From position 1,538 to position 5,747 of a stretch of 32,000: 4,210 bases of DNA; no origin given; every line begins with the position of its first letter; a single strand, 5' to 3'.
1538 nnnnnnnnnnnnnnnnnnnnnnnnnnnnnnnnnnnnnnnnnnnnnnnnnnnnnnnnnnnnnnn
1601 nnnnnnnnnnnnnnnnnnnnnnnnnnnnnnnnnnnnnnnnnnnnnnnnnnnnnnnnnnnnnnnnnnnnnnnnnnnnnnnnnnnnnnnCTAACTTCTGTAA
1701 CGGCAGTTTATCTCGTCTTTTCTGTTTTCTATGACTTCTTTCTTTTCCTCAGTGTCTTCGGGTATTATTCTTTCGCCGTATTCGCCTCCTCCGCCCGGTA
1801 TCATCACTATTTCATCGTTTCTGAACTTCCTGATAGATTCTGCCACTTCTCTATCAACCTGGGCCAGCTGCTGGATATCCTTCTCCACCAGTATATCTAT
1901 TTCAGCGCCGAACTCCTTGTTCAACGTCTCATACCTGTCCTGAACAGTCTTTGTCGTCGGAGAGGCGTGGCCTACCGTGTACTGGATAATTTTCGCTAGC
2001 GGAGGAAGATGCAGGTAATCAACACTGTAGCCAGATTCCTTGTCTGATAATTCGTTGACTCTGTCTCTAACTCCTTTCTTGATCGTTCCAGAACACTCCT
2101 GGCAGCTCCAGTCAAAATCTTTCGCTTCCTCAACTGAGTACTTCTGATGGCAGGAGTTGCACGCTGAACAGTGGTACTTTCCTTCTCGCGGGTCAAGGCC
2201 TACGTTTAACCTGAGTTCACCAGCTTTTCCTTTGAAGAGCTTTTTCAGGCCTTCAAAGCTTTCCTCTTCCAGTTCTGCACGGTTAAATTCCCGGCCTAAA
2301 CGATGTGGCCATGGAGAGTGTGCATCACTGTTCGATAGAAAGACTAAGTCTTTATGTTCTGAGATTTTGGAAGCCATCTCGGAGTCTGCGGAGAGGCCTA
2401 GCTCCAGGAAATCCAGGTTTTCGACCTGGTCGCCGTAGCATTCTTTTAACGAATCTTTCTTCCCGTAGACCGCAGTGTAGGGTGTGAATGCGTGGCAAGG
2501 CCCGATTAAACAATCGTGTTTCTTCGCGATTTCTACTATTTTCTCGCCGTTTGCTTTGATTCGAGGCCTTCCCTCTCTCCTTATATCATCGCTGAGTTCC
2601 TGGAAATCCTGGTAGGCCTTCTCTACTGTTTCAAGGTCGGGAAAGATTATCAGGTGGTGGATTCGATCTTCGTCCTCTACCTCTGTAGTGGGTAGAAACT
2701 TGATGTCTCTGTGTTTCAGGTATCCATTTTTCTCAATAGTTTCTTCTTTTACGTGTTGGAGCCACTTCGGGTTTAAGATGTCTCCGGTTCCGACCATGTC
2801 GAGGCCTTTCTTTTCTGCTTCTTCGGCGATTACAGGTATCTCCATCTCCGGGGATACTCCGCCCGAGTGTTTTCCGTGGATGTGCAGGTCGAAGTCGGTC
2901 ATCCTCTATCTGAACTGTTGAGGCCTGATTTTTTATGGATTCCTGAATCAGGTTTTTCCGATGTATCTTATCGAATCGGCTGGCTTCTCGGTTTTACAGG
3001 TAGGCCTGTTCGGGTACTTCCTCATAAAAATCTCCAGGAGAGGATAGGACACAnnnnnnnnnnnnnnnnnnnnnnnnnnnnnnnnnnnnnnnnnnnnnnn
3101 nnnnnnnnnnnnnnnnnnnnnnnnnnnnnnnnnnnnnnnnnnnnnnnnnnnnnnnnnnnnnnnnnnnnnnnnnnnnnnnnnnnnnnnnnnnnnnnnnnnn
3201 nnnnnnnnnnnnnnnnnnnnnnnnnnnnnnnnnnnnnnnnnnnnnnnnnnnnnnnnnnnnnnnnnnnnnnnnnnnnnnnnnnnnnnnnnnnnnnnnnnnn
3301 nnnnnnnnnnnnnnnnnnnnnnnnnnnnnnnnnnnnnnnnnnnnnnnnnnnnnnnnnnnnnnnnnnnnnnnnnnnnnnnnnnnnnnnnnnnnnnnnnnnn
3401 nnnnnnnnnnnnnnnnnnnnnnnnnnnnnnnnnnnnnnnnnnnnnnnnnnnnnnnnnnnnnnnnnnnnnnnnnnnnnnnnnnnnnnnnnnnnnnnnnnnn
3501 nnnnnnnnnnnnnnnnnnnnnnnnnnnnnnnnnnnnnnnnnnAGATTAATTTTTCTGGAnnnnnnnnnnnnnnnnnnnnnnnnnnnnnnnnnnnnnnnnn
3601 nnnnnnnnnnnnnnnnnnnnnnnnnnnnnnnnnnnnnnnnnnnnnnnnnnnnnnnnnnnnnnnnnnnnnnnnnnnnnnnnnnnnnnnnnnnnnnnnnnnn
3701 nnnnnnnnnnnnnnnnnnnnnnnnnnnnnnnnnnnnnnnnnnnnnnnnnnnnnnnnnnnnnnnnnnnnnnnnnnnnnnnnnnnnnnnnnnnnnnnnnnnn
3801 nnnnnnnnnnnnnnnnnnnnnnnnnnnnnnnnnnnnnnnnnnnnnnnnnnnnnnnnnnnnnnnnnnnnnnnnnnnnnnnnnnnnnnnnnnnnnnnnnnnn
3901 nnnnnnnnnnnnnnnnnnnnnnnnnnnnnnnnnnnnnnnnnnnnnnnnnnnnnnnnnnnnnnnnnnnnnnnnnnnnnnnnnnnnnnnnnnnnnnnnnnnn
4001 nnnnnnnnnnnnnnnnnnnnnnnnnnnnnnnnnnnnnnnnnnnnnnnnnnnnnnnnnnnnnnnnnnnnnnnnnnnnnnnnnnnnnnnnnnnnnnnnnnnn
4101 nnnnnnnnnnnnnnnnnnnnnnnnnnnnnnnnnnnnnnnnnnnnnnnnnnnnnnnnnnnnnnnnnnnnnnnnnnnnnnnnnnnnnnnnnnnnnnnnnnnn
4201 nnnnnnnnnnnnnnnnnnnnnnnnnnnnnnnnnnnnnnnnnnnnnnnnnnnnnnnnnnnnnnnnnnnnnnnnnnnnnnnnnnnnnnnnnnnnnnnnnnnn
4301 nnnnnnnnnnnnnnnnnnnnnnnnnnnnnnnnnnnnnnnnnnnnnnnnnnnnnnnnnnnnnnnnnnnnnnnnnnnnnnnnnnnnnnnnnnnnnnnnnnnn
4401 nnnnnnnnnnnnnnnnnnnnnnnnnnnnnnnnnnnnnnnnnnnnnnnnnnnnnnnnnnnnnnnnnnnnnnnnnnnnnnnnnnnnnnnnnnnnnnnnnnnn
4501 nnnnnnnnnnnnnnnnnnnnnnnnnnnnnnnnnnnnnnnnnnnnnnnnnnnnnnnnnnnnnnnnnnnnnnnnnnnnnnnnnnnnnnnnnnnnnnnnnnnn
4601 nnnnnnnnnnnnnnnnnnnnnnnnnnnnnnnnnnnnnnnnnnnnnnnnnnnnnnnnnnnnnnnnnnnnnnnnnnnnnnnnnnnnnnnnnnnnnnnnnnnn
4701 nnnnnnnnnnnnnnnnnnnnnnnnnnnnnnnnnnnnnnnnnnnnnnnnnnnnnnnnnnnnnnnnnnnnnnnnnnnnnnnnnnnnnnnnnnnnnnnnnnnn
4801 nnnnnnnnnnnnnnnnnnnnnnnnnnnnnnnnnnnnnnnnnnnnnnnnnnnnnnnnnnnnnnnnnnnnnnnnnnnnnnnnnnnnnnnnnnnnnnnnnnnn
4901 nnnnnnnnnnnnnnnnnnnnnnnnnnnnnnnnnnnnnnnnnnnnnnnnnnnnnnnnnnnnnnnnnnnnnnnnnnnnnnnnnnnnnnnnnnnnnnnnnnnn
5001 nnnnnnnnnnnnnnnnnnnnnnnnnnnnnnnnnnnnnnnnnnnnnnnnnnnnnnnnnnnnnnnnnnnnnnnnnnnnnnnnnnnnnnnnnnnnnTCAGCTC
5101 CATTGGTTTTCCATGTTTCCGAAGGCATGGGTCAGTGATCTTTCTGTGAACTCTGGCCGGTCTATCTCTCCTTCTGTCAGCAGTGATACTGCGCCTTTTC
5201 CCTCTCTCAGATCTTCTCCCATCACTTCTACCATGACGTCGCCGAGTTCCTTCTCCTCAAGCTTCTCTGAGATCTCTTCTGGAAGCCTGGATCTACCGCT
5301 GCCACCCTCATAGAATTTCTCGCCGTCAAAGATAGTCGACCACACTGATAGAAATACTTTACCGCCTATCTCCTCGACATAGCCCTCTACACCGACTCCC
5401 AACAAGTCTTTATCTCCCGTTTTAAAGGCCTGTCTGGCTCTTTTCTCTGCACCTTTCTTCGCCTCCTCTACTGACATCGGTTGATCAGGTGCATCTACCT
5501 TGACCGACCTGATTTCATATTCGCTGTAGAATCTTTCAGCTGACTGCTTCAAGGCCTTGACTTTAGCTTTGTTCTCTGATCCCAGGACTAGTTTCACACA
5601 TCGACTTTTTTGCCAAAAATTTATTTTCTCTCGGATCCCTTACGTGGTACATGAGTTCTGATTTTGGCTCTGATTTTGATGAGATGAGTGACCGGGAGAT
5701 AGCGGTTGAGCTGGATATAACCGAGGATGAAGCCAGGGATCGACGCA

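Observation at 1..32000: Extreme over-representation of the palindrome AGGCCT (a HIP-like iterated palindrome)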

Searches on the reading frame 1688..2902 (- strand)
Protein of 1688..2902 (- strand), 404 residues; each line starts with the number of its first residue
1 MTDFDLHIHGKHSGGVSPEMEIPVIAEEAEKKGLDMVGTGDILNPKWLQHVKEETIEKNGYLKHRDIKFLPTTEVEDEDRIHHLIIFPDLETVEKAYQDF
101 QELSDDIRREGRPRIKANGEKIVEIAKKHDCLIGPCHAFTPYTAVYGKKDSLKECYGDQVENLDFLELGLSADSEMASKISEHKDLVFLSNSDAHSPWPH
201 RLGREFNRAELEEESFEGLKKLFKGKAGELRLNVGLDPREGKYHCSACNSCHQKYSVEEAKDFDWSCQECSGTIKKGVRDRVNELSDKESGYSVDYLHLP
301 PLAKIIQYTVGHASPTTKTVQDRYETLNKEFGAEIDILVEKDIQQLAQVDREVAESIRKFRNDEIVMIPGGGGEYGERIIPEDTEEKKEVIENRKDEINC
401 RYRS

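Call 6: search_protein_families(library=pfam, proteins=[window:1688-2902:-])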
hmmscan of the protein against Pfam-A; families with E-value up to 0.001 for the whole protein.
window:1688-2902:- (404 aa): 0 families

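Call 23: search_protein_families(library=ncbifam, proteins=[window:1688-2902:-], max_evalue=0.01)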
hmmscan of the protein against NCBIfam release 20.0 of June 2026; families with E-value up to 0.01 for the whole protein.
window:1688-2902:- (404 aa): 3 families
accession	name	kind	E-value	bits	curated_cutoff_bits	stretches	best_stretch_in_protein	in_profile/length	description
TIGR00375.1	TIGR00375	hypoth_equivalog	1.7e-102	343.6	326.6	1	5-377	3-373/374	TIGR00375 family protein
NF038032.1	CehA_McbA_metalo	domain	2.6e-07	30.4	80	1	4-213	5-197/315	CehA/McbA family metallohydrolase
NF004910.0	PRK06266.1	equivalog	0.0017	17.5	180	1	247-276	126-155/185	transcription initiation factor E subunit alpha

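Call 38: find_encoding_contigs(protein=window:1688-2902:-, flank=10000, max_places=3)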
Protein window:1688-2902:- (404 aa): 2 contigs read that carry it; 2 places shown.
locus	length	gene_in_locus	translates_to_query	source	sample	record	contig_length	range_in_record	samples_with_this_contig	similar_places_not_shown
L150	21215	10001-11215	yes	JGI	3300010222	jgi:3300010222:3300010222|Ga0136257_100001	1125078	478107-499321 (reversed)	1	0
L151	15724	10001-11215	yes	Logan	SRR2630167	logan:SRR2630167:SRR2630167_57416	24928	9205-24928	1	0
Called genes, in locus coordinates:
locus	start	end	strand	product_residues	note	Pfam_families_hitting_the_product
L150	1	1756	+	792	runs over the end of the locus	PF02384:N6_Mtase (faint), PF20473:MmeI_Mtase (weak), PF07669:Eco57I (weak)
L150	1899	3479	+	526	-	PF12950:TaqI_C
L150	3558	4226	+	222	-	-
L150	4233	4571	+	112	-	-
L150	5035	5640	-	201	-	PF00881:Nitroreductase, PF14512:TM1586_NiRdase (faint)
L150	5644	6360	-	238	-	PF22175:Ogg-HhH (weak), PF00730:HhH-GPD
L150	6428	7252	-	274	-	-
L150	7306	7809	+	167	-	PF01931:NTPase_I-T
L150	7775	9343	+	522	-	PF00875:DNA_photolyase, PF03441:FAD_binding_7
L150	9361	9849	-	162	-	PF02643:DUF192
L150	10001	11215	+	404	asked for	PF27218:MJ0043_C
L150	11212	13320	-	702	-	PF00122:E1-E2_ATPase, PF00702:Hydrolase, PF12710:HAD (faint), PF08282:Hydrolase_3 (faint)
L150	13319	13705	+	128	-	PF03551:PadR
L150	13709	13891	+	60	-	-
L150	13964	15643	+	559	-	PF00749:tRNA-synt_1c, PF03950:tRNA-synt_1c_C, PF20974:tRNA-synt_1c_C2 (faint)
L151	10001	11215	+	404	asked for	PF27218:MJ0043_C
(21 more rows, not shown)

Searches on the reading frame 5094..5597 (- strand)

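Call 7: search_protein_families(library=pfam, proteins=[window:5094-5597:-])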
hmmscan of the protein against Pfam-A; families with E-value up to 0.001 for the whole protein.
window:5094-5597:- (167 aa): 1 family
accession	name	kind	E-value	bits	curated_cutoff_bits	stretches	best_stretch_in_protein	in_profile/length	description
PF01931.24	NTPase_I-T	-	6.8e-35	120.8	25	1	6-161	1-160/162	Protein of unknown function DUF84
